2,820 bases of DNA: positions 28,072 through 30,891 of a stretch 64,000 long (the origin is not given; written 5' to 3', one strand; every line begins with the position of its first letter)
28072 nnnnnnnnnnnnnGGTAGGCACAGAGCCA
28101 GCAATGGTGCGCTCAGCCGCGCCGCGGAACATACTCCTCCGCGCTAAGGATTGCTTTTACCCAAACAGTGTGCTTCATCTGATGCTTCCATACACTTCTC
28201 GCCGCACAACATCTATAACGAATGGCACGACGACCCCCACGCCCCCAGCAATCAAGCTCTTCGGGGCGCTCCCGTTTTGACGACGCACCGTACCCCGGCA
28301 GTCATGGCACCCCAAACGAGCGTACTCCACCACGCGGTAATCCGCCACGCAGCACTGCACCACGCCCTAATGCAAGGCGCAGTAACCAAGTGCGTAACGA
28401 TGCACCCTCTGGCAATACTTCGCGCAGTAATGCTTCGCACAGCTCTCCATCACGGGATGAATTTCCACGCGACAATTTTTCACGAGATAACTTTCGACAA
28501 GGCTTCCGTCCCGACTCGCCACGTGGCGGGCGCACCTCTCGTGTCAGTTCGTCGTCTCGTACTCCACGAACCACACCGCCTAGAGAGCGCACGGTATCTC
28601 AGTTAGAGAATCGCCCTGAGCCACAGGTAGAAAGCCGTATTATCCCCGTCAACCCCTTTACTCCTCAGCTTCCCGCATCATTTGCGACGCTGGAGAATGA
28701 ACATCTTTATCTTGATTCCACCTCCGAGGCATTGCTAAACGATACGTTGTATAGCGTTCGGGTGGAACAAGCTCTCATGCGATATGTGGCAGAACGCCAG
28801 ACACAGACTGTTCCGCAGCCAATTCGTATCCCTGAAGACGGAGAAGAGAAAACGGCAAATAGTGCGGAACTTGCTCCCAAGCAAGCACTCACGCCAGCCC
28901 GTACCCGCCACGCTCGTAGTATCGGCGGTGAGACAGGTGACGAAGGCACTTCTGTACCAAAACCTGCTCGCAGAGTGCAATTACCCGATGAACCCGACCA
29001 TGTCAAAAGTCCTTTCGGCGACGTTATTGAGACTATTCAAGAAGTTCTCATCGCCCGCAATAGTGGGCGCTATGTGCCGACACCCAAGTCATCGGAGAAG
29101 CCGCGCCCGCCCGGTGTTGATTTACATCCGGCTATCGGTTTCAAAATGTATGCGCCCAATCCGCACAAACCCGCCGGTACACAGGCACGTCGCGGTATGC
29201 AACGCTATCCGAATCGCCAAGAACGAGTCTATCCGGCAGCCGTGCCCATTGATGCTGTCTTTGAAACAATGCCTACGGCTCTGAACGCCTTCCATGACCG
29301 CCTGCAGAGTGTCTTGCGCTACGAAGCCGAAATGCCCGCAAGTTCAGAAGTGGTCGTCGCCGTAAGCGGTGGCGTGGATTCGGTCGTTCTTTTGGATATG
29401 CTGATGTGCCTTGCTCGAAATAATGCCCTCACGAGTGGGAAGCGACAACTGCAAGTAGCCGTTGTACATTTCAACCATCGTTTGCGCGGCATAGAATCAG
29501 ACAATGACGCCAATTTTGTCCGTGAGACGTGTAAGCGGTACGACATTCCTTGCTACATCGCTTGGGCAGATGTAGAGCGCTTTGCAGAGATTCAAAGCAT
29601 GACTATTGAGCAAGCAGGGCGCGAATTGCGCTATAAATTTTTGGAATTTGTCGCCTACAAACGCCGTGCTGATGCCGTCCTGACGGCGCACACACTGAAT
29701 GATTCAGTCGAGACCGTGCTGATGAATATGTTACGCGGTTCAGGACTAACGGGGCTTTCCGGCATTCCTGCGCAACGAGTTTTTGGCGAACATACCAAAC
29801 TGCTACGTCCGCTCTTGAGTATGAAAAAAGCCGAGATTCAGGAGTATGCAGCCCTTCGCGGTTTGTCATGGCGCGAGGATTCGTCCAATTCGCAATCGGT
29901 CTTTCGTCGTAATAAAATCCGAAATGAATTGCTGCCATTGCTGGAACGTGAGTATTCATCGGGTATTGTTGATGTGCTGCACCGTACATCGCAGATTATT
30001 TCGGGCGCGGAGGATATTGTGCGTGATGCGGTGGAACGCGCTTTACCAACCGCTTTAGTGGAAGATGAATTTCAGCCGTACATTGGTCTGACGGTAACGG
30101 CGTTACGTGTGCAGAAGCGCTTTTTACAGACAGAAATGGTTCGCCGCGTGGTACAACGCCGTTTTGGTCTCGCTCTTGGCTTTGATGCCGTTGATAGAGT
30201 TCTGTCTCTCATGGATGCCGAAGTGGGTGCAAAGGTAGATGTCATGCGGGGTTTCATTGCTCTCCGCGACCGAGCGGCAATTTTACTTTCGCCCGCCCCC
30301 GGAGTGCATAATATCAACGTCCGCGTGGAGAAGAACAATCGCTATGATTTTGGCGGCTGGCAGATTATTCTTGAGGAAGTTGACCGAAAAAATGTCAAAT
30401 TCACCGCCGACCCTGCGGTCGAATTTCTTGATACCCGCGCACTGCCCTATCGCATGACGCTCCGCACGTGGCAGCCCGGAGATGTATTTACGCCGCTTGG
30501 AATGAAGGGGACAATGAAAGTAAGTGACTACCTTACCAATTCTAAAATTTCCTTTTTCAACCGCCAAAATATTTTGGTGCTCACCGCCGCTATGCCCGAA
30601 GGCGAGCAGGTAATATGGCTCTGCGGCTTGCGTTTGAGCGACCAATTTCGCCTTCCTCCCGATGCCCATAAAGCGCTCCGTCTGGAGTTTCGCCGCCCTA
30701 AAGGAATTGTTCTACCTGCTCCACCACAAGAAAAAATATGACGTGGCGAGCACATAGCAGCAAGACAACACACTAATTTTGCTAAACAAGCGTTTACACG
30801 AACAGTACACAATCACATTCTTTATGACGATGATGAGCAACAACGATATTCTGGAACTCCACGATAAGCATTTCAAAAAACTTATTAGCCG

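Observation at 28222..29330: TilS carries a 370-residue Arg/Ser/Pro-rich, probably disordered, N-terminal extension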

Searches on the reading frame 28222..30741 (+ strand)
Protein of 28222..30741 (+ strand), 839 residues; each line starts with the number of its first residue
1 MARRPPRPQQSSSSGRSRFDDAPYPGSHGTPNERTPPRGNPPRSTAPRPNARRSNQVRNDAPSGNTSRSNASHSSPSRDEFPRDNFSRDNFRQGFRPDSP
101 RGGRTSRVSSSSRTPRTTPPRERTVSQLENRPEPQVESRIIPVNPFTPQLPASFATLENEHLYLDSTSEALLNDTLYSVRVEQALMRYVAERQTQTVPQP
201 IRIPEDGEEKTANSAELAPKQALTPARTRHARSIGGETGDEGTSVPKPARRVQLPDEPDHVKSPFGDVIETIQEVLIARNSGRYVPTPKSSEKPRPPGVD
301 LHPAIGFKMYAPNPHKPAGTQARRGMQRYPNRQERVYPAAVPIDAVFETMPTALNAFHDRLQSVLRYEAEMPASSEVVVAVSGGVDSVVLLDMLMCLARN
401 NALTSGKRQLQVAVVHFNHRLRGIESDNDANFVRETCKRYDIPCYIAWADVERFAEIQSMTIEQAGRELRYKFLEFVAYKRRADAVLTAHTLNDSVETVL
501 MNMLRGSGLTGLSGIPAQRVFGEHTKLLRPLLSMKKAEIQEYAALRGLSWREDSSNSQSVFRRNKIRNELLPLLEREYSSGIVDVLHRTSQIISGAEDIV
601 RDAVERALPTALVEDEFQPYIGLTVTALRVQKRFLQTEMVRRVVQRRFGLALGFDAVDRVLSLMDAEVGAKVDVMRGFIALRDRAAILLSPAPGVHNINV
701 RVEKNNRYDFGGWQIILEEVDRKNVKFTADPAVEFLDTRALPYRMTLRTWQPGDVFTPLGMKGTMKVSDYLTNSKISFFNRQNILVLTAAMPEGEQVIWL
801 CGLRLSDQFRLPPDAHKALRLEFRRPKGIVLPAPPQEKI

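Call 4: search_protein_families(library=pfam, proteins=[window:28222-30741:+], max_evalue=0.01)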
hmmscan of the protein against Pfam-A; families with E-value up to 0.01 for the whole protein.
window:28222-30741:+ (839 aa): 4 families
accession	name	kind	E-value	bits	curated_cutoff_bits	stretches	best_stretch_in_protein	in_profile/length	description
PF01171.26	ATP_bind_3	-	4.1e-53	180.3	27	1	377-569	2-182/182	PP-loop family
PF11734.13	TilS_C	-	1.2e-05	25.1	22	1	746-817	2-69/74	TilS substrate C-terminal domain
PF01507.26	PAPS_reduct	-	0.006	17.1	22.5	0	377-443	2-54/175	Phosphoadenosine phosphosulfate reductase domain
PF03054.22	tRNA_Me_trans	-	0.0062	16.6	20.6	0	376-447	2-70/202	tRNA methyl transferase HUP domain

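Call 6: find_homologous_proteins(query=window:28222-30741:+, max_evalue=1e-10)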
Query window:28222-30741:+ (839 aa): 202 proteins with E <= 1e-10 among 8000 candidates; the best 120 are listed.
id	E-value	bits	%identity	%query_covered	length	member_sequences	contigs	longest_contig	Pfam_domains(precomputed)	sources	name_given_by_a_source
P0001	0.0e+0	1770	93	100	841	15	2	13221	PF11734.14,PF01171.27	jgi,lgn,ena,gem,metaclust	metaclust:\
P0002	0.0e+0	1413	78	100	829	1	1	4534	PF11734.14,PF01171.27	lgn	-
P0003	0.0e+0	1413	77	100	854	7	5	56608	PF11734.14,PF01171.27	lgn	-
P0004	0.0e+0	1374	81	90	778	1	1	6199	PF11734.14,PF01171.27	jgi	jgi:tRNA(Ile)-lysidine synthase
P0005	0.0e+0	1209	66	100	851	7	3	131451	PF11734.14,PF01171.27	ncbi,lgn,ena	-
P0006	0.0e+0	1173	66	100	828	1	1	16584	PF11734.14,PF01171.27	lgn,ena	-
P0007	0.0e+0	1069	65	91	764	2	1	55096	PF11734.14,PF01171.27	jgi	jgi:tRNA(Ile)-lysidine synthase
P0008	0.0e+0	1050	67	83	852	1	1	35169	PF11734.14,PF01171.27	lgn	-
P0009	0.0e+0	1044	61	96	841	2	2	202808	PF11734.14,PF01171.27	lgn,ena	-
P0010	7.4e-278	942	55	99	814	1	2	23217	PF11734.14,PF01171.27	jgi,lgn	jgi:tRNA(Ile)-lysidine synthase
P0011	3.0e-269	914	54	100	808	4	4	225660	PF11734.14,PF01171.27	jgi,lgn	jgi:tRNA(Ile)-lysidine synthase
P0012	1.4e-248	846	57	83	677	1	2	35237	PF11734.14,PF01171.27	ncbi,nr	ncbi:MAG: tRNA lysidine(34) synthetase TilS [Bacteroidota bacterium]|nr:tRNA lysidine(34) synthetase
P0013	2.1e-213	729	51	84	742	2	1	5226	PF01171.27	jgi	jgi:tRNA(Ile)-lysidine synthase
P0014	1.6e-207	710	48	88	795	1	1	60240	PF01171.27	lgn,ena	-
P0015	2.8e-201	689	54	71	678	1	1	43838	PF11734.14,PF01171.27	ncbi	-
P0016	2.6e-122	428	44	56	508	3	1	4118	PF11734.14,PF01171.27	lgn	-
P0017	2.5e-111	392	42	55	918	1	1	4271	PF11734.14,PF01171.27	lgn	-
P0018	1.5e-98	349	39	56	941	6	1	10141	PF11734.14,PF01171.27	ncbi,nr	ncbi:MAG: tRNA lysidine(34) synthetase TilS [Candidatus Kapabacteria bacterium]|nr:tRNA lysidine(34)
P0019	1.1e-79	287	37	56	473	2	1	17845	PF11734.14,PF01171.27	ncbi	-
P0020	6.1e-64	235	35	53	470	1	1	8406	PF01171.27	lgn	-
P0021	3.6e-61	226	33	53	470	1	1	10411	PF01171.27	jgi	-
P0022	6.5e-60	222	31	56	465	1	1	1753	PF01507.26,PF11734.14,PF01171.27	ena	-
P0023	5.3e-59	219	31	54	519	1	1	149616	PF11734.14,PF01171.27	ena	-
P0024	1.7e-58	217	33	55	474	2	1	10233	PF11734.14,PF01171.27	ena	-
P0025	9.9e-58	214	34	56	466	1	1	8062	PF11734.14,PF01171.27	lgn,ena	-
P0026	1.8e-56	210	31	57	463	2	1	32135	PF11734.14,PF01171.27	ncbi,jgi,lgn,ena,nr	ncbi:tRNA lysidine(34) synthetase TilS [candidate division KSB1 bacterium 4572_119]|nr:MAG: tRNA lys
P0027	2.5e-56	210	32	56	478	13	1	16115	PF11734.14,PF01171.27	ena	-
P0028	1.0e-55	208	29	56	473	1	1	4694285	PF11734.14,PF28558.1,PF01171.27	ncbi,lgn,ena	-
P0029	1.3e-55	207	34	49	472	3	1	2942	PF06508.20,PF11734.14,PF01171.27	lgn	-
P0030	5.0e-55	205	31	57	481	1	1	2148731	PF11734.14,PF01171.27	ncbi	ncbi:MAG: tRNA lysidine(34) synthetase TilS [Dehalogenimonas sp.]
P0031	8.1e-55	205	33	54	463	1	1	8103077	PF03054.23,PF06508.20,PF11734.14,PF01171.27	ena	-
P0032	9.6e-55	204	32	54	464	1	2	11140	PF11734.14,PF01171.27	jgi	jgi:tRNA(Ile)-lysidine synthase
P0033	9.7e-55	204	30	56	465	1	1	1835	PF11734.14,PF01171.27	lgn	-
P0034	3.1e-54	203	30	53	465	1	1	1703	PF11734.14,PF01171.27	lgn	-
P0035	3.2e-54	203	31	54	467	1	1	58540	PF01507.26,PF11734.14,PF01171.27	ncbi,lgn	-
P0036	5.0e-53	199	31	53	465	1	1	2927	PF11734.14,PF01171.27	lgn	-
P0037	9.8e-53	198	34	53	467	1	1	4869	PF01507.26,PF11734.14,PF01171.27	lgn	-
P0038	2.5e-51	193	39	28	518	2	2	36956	PF11734.14,PF01171.27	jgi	jgi:tRNA(Ile)-lysidine synthase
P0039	2.9e-51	193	30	57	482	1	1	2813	PF11734.14,PF28558.1,PF01171.27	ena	-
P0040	9.9e-51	191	31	55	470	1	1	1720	PF06508.20,PF11734.14,PF01171.27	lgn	-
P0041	2.0e-50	190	31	54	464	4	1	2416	PF11734.14,PF28558.1,PF01171.27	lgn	-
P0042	3.6e-50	189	29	53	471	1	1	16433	PF11734.14,PF28558.1,PF01171.27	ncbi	ncbi:MAG TPA: tRNA lysidine(34) synthetase TilS [Niastella sp.]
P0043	8.7e-50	188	28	57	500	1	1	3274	PF11734.14,PF28558.1,PF01171.27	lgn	-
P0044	2.0e-49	187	30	56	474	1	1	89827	PF11734.14,PF01171.27,PF09179.17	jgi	jgi:tRNA(Ile)-lysidine synthase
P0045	2.0e-49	187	31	53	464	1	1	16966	PF01507.26,PF11734.14,PF28558.1,PF01171.27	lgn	-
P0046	4.2e-49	186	29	56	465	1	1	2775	PF11734.14,PF01171.27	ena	-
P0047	5.2e-49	185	34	52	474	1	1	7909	PF11734.14,PF01171.27,PF09179.17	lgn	-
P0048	6.2e-49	185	29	53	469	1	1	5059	PF11734.14,PF28558.1,PF01171.27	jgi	jgi:tRNA(Ile)-lysidine synthase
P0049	1.2e-48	184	28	53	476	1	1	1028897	PF11734.14,PF28558.1,PF01171.27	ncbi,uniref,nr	ncbi:tRNA lysidine(34) synthetase TilS [Niastella caeni]|uniref:tRNA(Ile)-lysidine synthase n=1 Tax=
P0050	1.4e-48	184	28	55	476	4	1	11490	PF11734.14,PF28558.1,PF01171.27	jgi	jgi:tRNA(Ile)-lysidine synthase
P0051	3.2e-48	183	28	53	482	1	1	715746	PF11734.14,PF28558.1,PF01171.27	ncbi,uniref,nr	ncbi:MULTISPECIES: tRNA lysidine(34) synthetase TilS [Niastella]|uniref:tRNA(Ile)-lysidine synthase 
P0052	6.4e-48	182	30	53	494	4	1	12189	PF11734.14,PF28558.1,PF01171.27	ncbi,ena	-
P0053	7.7e-48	182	29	55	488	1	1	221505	PF11734.14,PF28558.1,PF01171.27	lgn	-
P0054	1.5e-47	181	30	55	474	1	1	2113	PF11734.14,PF28558.1,PF01171.27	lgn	-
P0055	2.2e-47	180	28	55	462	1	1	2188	PF11734.14,PF01171.27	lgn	-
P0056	2.4e-47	180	30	56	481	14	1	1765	PF11734.14,PF01171.27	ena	-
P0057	9.8e-47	178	30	55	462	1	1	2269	PF11734.14,PF28558.1,PF01171.27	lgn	-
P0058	1.1e-46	178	29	56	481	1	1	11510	PF11734.14,PF28558.1,PF01171.27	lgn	-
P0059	1.1e-46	178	30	54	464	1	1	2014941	PF11734.14,PF28558.1,PF01171.27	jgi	jgi:tRNA(Ile)-lysidine synthase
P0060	2.0e-46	177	29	53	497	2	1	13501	PF11734.14,PF01171.27,PF09179.17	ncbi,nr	ncbi:MAG TPA: tRNA lysidine(34) synthetase TilS [Terriglobales bacterium]|nr:tRNA lysidine(34) synth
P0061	2.2e-46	177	28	54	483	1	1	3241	PF11734.14,PF28558.1,PF01171.27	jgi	-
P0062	3.3e-46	176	30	54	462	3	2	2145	PF11734.14,PF28558.1,PF01171.27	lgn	-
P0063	8.7e-46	175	37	30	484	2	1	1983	PF11734.14,PF28558.1,PF01171.27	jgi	jgi:tRNA(Ile)-lysidine synthase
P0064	9.1e-46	175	28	55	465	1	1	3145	PF01507.26,PF11734.14,PF28558.1,PF01171.27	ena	-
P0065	3.3e-45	173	29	54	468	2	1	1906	PF11734.14,PF28558.1,PF01171.27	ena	-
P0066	3.4e-45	173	26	55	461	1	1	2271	PF11734.14,PF01171.27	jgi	-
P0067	6.0e-45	172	26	55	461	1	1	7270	PF11734.14,PF01171.27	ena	-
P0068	9.8e-45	171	29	53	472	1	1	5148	PF01507.26,PF11734.14,PF28558.1,PF01171.27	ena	-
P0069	1.2e-44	171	26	55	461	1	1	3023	PF11734.14,PF01171.27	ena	-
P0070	1.3e-44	171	28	54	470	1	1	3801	PF11734.14,PF28558.1,PF01171.27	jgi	jgi:tRNA(Ile)-lysidine synthase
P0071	1.4e-44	171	29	54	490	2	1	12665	PF11734.14,PF01171.27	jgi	-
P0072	1.4e-44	171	26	55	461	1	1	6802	PF11734.14,PF01171.27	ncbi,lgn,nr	ncbi:MAG TPA: tRNA lysidine(34) synthetase TilS [Proteiniclasticum sp.]|nr:tRNA lysidine(34) synthet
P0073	2.0e-44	170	33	54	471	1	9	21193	PF11734.14,PF01171.27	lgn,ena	-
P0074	6.3e-44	169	30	55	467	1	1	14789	PF11734.14,PF28558.1,PF01171.27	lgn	-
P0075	6.9e-44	169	26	55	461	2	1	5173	PF11734.14,PF01171.27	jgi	-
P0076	8.6e-44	168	28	53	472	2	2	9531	PF11734.14,PF28558.1,PF01171.27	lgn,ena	-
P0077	1.4e-43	167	28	53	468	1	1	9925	PF11734.14,PF28558.1,PF01171.27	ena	-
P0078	1.5e-43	167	28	55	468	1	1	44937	PF11734.14,PF28558.1,PF01171.27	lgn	-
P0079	1.9e-43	167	28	56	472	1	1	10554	PF11734.14,PF28558.1,PF01171.27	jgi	jgi:tRNA(Ile)-lysidine synthase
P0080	2.9e-43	166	27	53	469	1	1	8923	PF11734.14,PF28558.1,PF01171.27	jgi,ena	-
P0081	4.4e-43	166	31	52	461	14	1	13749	PF11734.14,PF01171.27,PF09179.17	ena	-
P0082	4.5e-43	166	29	54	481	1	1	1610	PF11734.14,PF01171.27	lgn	-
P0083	5.6e-43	166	29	55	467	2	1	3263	PF11734.14,PF28558.1,PF01171.27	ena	-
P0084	7.8e-43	165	31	53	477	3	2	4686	PF11734.14,PF01171.27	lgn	-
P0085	1.1e-42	165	32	53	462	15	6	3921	PF11734.14,PF28558.1,PF01171.27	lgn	-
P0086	1.7e-42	164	28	54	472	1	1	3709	PF01507.26,PF11734.14,PF28558.1,PF01171.27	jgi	jgi:tRNA(Ile)-lysidine synthase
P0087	2.0e-42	164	26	49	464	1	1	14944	PF11734.14,PF01171.27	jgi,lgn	-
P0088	2.1e-42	164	29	55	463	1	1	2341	PF01507.26,PF11734.14,PF28558.1,PF01171.27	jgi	jgi:tRNA(Ile)-lysidine synthase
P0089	2.8e-42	163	30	55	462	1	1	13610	PF11734.14,PF28558.1,PF01171.27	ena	-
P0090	3.7e-42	163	29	57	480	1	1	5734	PF11734.14,PF28558.1,PF01171.27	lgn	-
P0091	5.0e-42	162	31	54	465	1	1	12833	PF11734.14,PF01171.27,PF09179.17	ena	-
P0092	5.6e-42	162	27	50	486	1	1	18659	PF11734.14,PF01171.27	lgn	-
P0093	5.8e-42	162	26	55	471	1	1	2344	PF11734.14,PF28558.1,PF01171.27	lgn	-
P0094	7.6e-42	162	28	54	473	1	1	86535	PF11734.14,PF28558.1,PF01171.27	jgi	jgi:tRNA(Ile)-lysidine synthase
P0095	8.8e-42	162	25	56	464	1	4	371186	PF11734.14,PF28558.1,PF01171.27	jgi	jgi:tRNA(Ile)-lysidine synthase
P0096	8.9e-42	162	27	56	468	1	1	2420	PF11734.14,PF28558.1,PF01171.27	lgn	-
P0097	2.1e-41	160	29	51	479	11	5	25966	PF11734.14,PF01171.27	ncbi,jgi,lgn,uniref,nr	ncbi:MAG: tRNA lysidine(34) synthetase TilS [Paenibacillus sp.]|jgi:tRNA(Ile)-lysidine synthase|unir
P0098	2.6e-41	160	30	54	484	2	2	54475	PF11734.14,PF28558.1,PF01171.27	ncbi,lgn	-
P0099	4.0e-41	159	28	53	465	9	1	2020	PF01507.26,PF11734.14,PF28558.1,PF01171.27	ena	-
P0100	4.4e-41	159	37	28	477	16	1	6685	PF01507.26,PF11734.14,PF28558.1,PF01171.27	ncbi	-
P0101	5.5e-41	159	27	53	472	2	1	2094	PF01507.26,PF11734.14,PF28558.1,PF01171.27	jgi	jgi:tRNA(Ile)-lysidine synthase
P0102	2.0e-40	157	27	55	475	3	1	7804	PF11734.14,PF28558.1,PF01171.27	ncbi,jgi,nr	ncbi:MAG TPA: tRNA lysidine(34) synthetase TilS [Chitinophagaceae bacterium]|jgi:tRNA(Ile)-lysidine 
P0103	2.1e-40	157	27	55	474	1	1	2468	PF01507.26,PF11734.14,PF28558.1,PF01171.27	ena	-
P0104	2.5e-40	157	28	56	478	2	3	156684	PF11734.14,PF28558.1,PF01171.27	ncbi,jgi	jgi:tRNA(Ile)-lysidine synthase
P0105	3.3e-40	156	26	56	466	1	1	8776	PF11734.14,PF28558.1,PF01171.27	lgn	-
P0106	5.3e-40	156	28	54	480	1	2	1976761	PF01507.26,PF28558.1,PF01171.27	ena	-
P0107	9.5e-40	155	27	55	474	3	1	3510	PF01507.26,PF11734.14,PF28558.1,PF01171.27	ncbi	-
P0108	1.1e-39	155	30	54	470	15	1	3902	PF11734.14,PF01171.27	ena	-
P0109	1.4e-39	154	24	53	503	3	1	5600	PF28558.1,PF01171.27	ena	-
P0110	2.1e-39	154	28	55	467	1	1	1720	PF11734.14,PF01171.27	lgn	-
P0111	3.6e-39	153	30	54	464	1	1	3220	PF11734.14,PF28558.1,PF01171.27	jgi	jgi:tRNA(Ile)-lysidine synthase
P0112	3.8e-39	153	27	55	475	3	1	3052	PF01507.26,PF11734.14,PF28558.1,PF01171.27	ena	-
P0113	4.3e-39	153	31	51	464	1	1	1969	PF11734.14,PF01171.27,PF09179.17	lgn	-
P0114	5.0e-39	152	27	55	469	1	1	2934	PF11734.14,PF28558.1,PF01171.27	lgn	-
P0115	5.4e-39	152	29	54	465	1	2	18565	PF11734.14,PF28558.1,PF01171.27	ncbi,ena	-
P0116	5.7e-39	152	25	56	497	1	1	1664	PF11734.14,PF28558.1,PF01171.27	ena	-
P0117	6.0e-39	152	27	55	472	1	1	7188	PF11734.14,PF28558.1,PF01171.27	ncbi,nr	ncbi:MAG TPA: tRNA lysidine(34) synthetase TilS [Chitinophagaceae bacterium]|nr:tRNA lysidine(34) sy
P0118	6.8e-39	152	27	55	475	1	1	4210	PF01507.26,PF11734.14,PF28558.1,PF01171.27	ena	-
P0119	6.8e-39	152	29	54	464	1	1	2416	PF11734.14,PF28558.1,PF01171.27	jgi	jgi:tRNA(Ile)-lysidine synthase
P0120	8.1e-39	152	29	54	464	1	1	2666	PF11734.14,PF28558.1,PF01171.27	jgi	jgi:tRNA(Ile)-lysidine synthase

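Call 32: find_encoding_contigs(protein=P0018, flank=4000, max_places=3)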
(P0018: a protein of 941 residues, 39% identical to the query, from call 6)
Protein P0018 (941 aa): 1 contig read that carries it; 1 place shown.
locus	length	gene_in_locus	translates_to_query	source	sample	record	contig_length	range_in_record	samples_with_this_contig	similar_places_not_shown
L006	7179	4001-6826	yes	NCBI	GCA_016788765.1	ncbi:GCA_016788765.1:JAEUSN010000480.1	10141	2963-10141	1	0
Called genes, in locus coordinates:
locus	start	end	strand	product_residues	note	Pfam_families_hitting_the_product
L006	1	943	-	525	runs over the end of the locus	PF05762:VWA_CoxE (weak)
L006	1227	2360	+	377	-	PF06925:MGDG_synth, PF02350:Epimerase_2 (weak), PF00534:Glycos_transf_1, PF04101:Glyco_tran_28_C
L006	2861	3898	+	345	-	PF01207:Dus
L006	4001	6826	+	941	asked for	PF01171:ATP_bind_3, PF11734:TilS_C (weak)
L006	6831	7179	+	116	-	PF00156:Pribosyltran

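Call 33: find_encoding_contigs(protein=P0017, flank=4000, max_places=3)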
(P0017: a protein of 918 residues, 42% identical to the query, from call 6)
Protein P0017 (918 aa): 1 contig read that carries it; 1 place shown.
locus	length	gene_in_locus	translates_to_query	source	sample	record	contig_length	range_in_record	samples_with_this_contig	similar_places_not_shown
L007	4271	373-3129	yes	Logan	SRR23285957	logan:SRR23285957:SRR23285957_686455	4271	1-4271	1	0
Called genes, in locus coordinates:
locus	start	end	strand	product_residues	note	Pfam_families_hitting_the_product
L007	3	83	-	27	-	?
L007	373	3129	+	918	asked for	PF01171:ATP_bind_3, PF11734:TilS_C (weak)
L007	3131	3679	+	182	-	PF00156:Pribosyltran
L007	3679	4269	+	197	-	?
